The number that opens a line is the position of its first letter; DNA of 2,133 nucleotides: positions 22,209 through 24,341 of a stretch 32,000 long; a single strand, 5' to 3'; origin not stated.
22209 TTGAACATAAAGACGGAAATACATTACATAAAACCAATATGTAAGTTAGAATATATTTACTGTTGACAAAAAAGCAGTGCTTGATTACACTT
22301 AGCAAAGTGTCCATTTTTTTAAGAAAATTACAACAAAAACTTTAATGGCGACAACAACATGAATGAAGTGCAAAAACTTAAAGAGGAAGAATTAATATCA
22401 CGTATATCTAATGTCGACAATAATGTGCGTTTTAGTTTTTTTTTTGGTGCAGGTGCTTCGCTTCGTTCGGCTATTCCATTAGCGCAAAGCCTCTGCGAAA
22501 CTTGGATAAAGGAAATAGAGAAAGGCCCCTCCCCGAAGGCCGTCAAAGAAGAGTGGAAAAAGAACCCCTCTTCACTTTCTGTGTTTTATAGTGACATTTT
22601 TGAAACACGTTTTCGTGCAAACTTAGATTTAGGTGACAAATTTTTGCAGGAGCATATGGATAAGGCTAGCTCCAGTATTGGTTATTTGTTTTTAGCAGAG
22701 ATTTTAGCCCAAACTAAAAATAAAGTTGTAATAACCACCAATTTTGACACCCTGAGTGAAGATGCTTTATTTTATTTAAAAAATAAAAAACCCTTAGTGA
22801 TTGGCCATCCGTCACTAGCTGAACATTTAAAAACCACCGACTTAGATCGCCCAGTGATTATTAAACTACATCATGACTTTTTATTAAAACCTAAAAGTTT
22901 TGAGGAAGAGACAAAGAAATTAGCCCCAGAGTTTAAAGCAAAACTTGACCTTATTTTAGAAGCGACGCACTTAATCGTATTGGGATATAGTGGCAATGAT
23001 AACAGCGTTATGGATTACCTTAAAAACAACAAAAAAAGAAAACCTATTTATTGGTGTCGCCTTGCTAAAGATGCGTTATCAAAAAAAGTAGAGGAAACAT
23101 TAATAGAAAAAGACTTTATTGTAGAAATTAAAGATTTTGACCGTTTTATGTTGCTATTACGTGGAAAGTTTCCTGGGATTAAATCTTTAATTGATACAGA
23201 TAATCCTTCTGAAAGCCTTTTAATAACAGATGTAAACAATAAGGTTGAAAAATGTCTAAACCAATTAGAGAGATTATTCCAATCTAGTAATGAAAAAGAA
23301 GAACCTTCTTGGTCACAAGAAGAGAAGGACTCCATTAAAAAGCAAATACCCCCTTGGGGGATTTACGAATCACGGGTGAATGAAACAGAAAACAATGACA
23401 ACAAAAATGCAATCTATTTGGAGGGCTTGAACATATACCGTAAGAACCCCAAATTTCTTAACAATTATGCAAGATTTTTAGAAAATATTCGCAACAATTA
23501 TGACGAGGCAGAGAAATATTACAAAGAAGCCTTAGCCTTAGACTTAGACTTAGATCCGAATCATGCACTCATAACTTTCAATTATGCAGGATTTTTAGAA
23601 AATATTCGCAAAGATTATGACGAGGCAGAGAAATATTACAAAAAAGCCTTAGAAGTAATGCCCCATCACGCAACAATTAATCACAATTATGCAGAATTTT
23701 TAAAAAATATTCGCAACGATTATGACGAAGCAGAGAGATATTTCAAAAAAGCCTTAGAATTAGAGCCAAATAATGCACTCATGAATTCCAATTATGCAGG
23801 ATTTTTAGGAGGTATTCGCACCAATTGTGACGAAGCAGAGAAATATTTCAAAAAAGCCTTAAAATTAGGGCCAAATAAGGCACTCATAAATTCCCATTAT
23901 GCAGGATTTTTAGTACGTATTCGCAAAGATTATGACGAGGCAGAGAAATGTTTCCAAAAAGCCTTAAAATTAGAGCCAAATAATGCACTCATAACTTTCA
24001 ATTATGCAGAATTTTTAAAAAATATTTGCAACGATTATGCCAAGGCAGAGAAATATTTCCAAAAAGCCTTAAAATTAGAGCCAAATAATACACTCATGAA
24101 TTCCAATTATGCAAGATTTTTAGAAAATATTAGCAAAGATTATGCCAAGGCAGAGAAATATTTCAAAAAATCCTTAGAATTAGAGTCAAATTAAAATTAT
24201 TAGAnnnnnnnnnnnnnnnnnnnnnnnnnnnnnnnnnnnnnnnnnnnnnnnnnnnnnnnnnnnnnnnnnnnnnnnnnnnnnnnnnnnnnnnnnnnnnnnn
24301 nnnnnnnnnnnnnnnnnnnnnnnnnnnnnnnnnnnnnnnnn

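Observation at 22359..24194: Stand-alone SIR2_2-type domain fused directly to a TPR sensor-like array, with no NTPase: candidate minimal NADase defence/sensor protein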

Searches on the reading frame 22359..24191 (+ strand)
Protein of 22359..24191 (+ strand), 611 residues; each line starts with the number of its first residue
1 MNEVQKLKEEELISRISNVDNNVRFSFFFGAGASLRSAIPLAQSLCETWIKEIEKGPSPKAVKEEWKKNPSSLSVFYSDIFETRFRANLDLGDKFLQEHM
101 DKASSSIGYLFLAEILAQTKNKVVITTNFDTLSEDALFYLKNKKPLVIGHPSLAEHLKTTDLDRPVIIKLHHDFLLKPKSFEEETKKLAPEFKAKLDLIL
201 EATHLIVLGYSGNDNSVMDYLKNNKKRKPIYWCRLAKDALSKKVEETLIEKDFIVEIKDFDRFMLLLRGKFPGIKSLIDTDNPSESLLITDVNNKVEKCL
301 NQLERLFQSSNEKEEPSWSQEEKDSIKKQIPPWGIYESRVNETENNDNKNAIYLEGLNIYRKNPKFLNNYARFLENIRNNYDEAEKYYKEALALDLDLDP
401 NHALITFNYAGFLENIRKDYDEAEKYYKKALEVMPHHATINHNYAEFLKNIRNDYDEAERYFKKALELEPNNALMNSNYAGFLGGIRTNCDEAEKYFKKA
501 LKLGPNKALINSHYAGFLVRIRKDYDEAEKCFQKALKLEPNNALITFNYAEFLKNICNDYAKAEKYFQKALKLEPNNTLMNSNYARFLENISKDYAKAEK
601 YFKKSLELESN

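Call 3: search_protein_families(library=pfam, proteins=[window:22359-24191:+], max_evalue=1)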
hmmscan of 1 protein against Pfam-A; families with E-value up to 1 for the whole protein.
window:22359-24191:+ (611 aa): 34 families (the best 25 are shown)
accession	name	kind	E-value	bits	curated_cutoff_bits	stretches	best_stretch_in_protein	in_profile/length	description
PF00515.34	TPR_1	-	5.1e-34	115.2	27.8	7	522-542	14-34/34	Tetratricopeptide repeat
PF07719.23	TPR_2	-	1.2e-31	106.6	27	7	520-542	12-34/34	Tetratricopeptide repeat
PF25474.1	TPR_TmcB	-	1.7e-26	93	27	7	414-470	64-120/125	TmcB, TPR repeats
PF13424.12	TPR_12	-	2.8e-25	88.7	30.1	5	367-434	6-75/77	Tetratricopeptide repeat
PF13181.12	TPR_8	-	3e-22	77.3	25.7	6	453-472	15-34/34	Tetratricopeptide repeat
PF14559.12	TPR_19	-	3.7e-22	78.8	25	5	558-604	5-50/68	Tetratricopeptide repeat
PF13428.12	TPR_14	-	3.5e-21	74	23.5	5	522-551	14-43/44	Tetratricopeptide repeat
PF13431.12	TPR_17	-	6.3e-21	73.3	24.4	5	531-564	1-33/34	Tetratricopeptide repeat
PF13432.12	TPR_16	-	1.1e-20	74.1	32.7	4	379-431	11-58/65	Tetratricopeptide repeat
PF13176.12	TPR_7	-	9.1e-19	66.3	27.9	2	371-398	6-32/36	Tetratricopeptide repeat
PF23914.1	TPR_CcmH_CycH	-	5.8e-16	59.2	42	3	523-607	64-149/158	Cytochrome c-type biogenesis protein H TPR domain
PF13374.12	TPR_10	-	7e-15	54.9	27.5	3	367-394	5-31/42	Tetratricopeptide repeat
PF23241.1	HAT_PRP39_C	-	9.2e-11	42.4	33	4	327-448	22-137/139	PRP39 C-terminal HAT repeat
PF13289.12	SIR2_2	-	4.3e-09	37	24.5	1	123-230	2-111/141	SIR2-like domain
PF08238.18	Sel1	-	6.3e-09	36.5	30.7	0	415-431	16-32/36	Sel1 repeat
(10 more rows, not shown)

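Call 4: search_protein_families(library=padloc, proteins=[window:22359-24191:+], max_evalue=1)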
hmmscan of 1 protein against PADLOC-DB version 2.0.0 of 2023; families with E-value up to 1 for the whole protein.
window:22359-24191:+ (611 aa): 16 families
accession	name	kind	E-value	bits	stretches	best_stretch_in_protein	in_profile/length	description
PDLC02420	Aga_SIR2-PNTD1-PNTD2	-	4.3e-30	102.7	1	7-265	4-287/1010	Class I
PDLC02419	Aga_SIR2-PNTD1-PNTD2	-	5.4e-30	102.6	1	77-267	77-279/558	Class I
PDLC02384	pAgo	-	1.7e-25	87.4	2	93-267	108-290/1030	-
PDLC02401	Aga_SIR2-PNTD1-PNTD2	-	6.2e-24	82.7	1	77-267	50-252/524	Class I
PDLC02402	Aga_SIR2-PNTD1-PNTD2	-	2.5e-20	70.2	1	27-264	17-282/876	Class I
PDLC05061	PDC-S65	-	1.3e-17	62.3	1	112-497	130-509/592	-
PDLC05060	PDC-S65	-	2.9e-11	41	1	112-290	38-217/503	-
PDLC04088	SIR2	-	1.5e-05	22.3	2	6-57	3-54/390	-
PDLC02418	Aga_SIR2-Kinase-PNTD1-PNTD2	-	8.5e-05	18.9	1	178-242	44-116/756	Class I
PDLC04082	SIR2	-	0.00027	18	2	111-136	118-143/345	-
PDLC04087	SIR2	-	0.00068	16.6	1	105-135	116-146/343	-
PDLC04109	PD-T7-4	-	0.0015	16.1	0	425-464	56-95/211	-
PDLC01171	TPR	-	0.0019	15.3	1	486-608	190-316/504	TPR repeats containing protein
PDLC01169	TPR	-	0.0043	14.5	1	380-504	88-218/252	TPR repeats containing protein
PDLC04081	SIR2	-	0.019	12.2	1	10-54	6-48/345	-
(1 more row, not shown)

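Call 5: search_protein_families(library=ncbifam, proteins=[window:22359-24191:+], max_evalue=1)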
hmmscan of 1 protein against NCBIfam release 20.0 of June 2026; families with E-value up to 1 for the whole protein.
window:22359-24191:+ (611 aa): 24 families
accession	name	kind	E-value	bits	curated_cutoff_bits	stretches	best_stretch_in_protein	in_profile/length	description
TIGR02521.1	type_IV_pilW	equivalog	5.4e-23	81.8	154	4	418-502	45-127/234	type IV pilus biogenesis/stability protein PilW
TIGR02917.1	PEP_TPR_lipo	equivalog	9.8e-19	66.7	312.2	2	378-554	716-882/899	XrtA/PEP-CTERM system TPR-repeat protein PrsT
NF040959.1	MamA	equivalog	2.4e-15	56.5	200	2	489-609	86-203/204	magnetosome protein MamA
NF047371.1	FlcA_CTERM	equivalog_domain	3.1e-12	45.8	300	3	490-608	138-259/646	periplasmic flagellar collar protein FlcA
NF033920.0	C39_PA2778_fam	equivalog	2e-09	37.2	150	4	492-575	174-255/255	PA2778 family cysteine peptidase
TIGR03939.1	PGA_TPR_OMP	equivalog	7.3e-08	31.1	366.65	4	415-479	406-469/800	poly-beta-1,6 N-acetyl-D-glucosamine export porin PgaA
TIGR00540.1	TPR_hemY_coli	hypoth_equivalog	1.7e-07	30.3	142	1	452-570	274-385/385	heme biosynthesis-associated TPR protein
NF009037.0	PRK12370.1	equivalog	2e-06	26.5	589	3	453-545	318-408/553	HilA/EilA family virulence transcriptional regulator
NF035934.1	ESAT6_2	subfamily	8.9e-06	25.9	100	1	361-387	62-88/96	pore-forming ESAT-6 family protein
NF033762.1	social_mot_Tgl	equivalog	9.7e-06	25.1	225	3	456-536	48-127/252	social motility TPR repeat lipoprotein Tgl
NF033758.1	gliding_GltE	equivalog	5.6e-05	22.3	225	2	453-578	66-188/411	adventurous gliding motility TPR repeat lipoprotein GltE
NF008520.0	PRK11447.1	equivalog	0.00012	20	858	1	523-594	365-435/1157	cellulose synthase complex outer membrane protein BcsC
NF052304.1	CdsG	equivalog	0.00014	22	170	1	515-606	14-104/133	CdsG family type III secretion system protein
NF002725.1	PRK02603.1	equivalog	0.00034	20.6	143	2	379-473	49-154/173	photosystem I assembly protein Ycf3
TIGR02552.1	LcrH_SycD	equivalog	0.0006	19.5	104.8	1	522-578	65-120/136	SycD/LcrH family type III secretion system chaperone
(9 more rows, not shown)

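Call 11: find_encoding_contigs(protein=window:22359-24191:+, flank=10000, max_places=6)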
Protein window:22359-24191:+ (611 aa): no gene with exactly this product is on record in the collection.

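Call 35: predict_structure(alignment_id=A2)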
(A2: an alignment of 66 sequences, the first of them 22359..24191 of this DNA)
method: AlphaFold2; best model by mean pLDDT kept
length: 611 residues; sequences in the alignment: 66
mean_pLDDT: 89.9   pTM: 0.74
mean pLDDT of the five models: 89.9, 89.0, 87.2, 85.6, 83.0
residues with pLDDT >= 90: 360; 70-90: 227; 50-70: 23; < 50: 1
segments of 3 or more residues with pLDDT < 50: none
pLDDT, mean of each block of 10 residues (from residue 1): 87 88 91 93 94 87 89 88 89 90 94 94 92 91 84 85 90 64 80 95 96 92 96 91 94 96 95 88 85 83 84 75 88 90 95 97 94 96 97 75 89 97 97 92 98 98 97 96 95 96 86 87 89 91 89 86 91 88 86 87 83 53
secondary structure, 60 per line:
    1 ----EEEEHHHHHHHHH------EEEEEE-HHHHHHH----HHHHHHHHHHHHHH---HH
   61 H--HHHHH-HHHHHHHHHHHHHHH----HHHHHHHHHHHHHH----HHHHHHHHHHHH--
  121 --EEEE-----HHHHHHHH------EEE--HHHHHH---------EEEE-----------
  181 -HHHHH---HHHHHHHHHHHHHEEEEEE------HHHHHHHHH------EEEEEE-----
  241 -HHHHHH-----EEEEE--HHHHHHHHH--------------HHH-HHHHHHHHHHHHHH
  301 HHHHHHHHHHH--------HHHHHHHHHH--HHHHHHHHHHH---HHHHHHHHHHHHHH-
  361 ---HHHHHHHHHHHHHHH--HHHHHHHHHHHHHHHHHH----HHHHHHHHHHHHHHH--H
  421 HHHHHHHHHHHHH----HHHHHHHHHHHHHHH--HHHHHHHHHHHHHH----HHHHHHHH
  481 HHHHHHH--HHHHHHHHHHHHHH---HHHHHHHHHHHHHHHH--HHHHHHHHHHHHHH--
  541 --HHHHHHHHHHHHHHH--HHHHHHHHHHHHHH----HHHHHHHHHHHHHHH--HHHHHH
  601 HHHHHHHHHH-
elements in order: E5-8 H9-17 E24-29 H31-37 H42-55 H64-68 H70-84 H89-102 H107-118 E123-126 H132-139 E146-148 H151-156 E166-169 H182-186 H190-202 E203-208 H215-223 E230-235 H242-247 E253-257 H260-268 H287-311 H320-329 H332-342 H346-359 H364-378 H381-398 H403-417 H420-433 H438-452 H455-468 H473-487 H490-503 H507-522 H525-538 H543-557 H560-573 H578-592 H595-610

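Call 38: fold_search(model_id=the predicted structure, library=pdb)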
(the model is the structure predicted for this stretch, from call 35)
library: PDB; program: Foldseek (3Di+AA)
matches with E <= 10: 1401; with E <= 0.001: 422
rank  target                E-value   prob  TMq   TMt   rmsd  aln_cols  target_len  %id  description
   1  8chy                  6.8e-13  1.00  0.28  0.55   9.4       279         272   32  Crystal structure of an 8-repeat consensus TPR superhelix with Zinc. (released 2024-02-21)
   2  9qhb                  2.6e-12  1.00  0.30  0.59   7.7       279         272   28  Crystal structure of 16-repeat CTPR protein with eliminated coordination sites (released 2025-10-22)
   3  9qhc_B                5.6e-11  1.00  0.30  0.58  11.2       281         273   31  Crystal structure of 8-repeat CTPR protein with eliminated coordination sites (released 2025-10-22)
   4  9qhc_A                2.4e-10  1.00  0.29  0.55   6.4       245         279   33  Crystal structure of 8-repeat CTPR protein with eliminated coordination sites (released 2025-10-22)
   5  8y80_E                3.4e-10  1.00  0.37  0.39   5.3       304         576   23  Cryo-EM structure of the tetrameric SPARSA gRNA-ssDNA complex (released 2024-10-16)
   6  6eou                  6.2e-10  1.00  0.30  0.50   7.6       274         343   23  O-GlcNAc transferase TPR domain with the intellectual disability associated mutation L254F (released 2018-05-09)
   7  1w3b_A                1.7e-09  1.00  0.35  0.53  11.8       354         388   19  The superhelical TPR domain of O-linked GlcNAc transferase reveals structural similarities to importin alpha. (released 2004-09-09)
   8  1w3b_B                2.0e-09  1.00  0.28  0.44   7.6       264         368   23  The superhelical TPR domain of O-linked GlcNAc transferase reveals structural similarities to importin alpha. (released 2004-09-09)
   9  7ntf_A                3.1e-09  1.00  0.37  0.26   9.6       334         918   23  Cryo-EM structure of unliganded O-GlcNAc transferase (released 2021-11-17)
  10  7yeh_A                5.8e-09  1.00  0.35  0.23   6.7       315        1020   22  Cryo-EM structure of human OGT-OGA complex (released 2023-07-12)
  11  7ntf_B                6.3e-09  1.00  0.36  0.28   4.8       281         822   24  Cryo-EM structure of unliganded O-GlcNAc transferase (released 2021-11-17)
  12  7yea_A                6.6e-09  1.00  0.35  0.22   5.5       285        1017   26  Human O-GlcNAc transferase Dimer (released 2023-07-12)
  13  9gaw_J                1.2e-08  1.00  0.34  0.40  16.9       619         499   13  High-resolution structure of the Anaphase-promoting complex/cyclosome (APC/C) bound to co-activator Cdh1 (released 2024-08-14)
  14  5g04_F                1.7e-08  1.00  0.40  0.47  16.5       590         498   14  Structure of the human APC-Cdc20-Hsl1 complex (released 2016-05-25)
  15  5dse_C                2.4e-08  1.00  0.30  0.27  15.6       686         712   14  Crystal Structure of the TTC7B/Hyccin Complex (released 2015-12-02)
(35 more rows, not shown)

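Call 101: fold_search(model_id=the predicted structure, library=viral)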
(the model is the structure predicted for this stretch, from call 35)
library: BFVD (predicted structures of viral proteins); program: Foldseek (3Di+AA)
matches with E <= 10: 367; with E <= 0.001: 50
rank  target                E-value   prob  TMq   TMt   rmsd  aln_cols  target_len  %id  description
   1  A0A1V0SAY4            6.1e-10  1.00  0.39  0.44  11.5       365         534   21  TPR repeat protein [Catovirus CTV1]
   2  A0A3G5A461            1.5e-07  1.00  0.28  0.34  12.6       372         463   20  RING-type domain-containing protein [Harvfovirus sp.]
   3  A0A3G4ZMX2            1.7e-07  1.00  0.32  0.26  18.7       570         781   18  RING-type domain-containing protein [Terrestrivirus sp.]
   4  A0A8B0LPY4            2.0e-07  1.00  0.28  0.64  11.5       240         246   24  Tetratricopeptide repeat protein [uncultured archaeal virus]
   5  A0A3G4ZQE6            2.6e-07  1.00  0.29  0.35  16.5       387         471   16  TPR repeat protein [Barrevirus sp.]
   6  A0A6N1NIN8            8.7e-07  1.00  0.33  0.50   9.6       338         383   21  RING-type domain-containing protein [Tupanvirus deep ocean]
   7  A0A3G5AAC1            1.3e-06  1.00  0.30  0.39  18.9       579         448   15  UDP-N-acetylglucosamine--peptide N-acetylglucosaminyltransferase SPINDLY [Hyperionvirus sp.]
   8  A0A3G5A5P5            1.6e-06  1.00  0.25  0.26  11.9       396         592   15  Sel1 domain protein repeat-containing protein [Hyperionvirus sp.]
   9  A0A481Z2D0            1.8e-06  1.00  0.27  0.36   9.5       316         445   20  Sel1 repeat protein [Mimivirus LCMiAC02]
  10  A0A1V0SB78            8.5e-06  1.00  0.31  0.50   4.6       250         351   22  TPR repeat protein [Catovirus CTV1]
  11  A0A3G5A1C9            1.1e-05  1.00  0.20  0.31  17.5       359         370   16  Tetratricopeptide repeat protein [Harvfovirus sp.]
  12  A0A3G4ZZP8            1.2e-05  1.00  0.32  0.35   8.7       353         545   18  Uncharacterized protein [Harvfovirus sp.]
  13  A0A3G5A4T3            1.3e-05  1.00  0.32  0.32  10.1       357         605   18  RING-type domain-containing protein [Harvfovirus sp.]
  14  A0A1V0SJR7            1.7e-05  1.00  0.30  0.38   7.1       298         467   18  TPR repeat protein [Klosneuvirus KNV1]
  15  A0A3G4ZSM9            1.8e-05  1.00  0.28  0.49   8.2       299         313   18  Uncharacterized protein [Edafosvirus sp.]
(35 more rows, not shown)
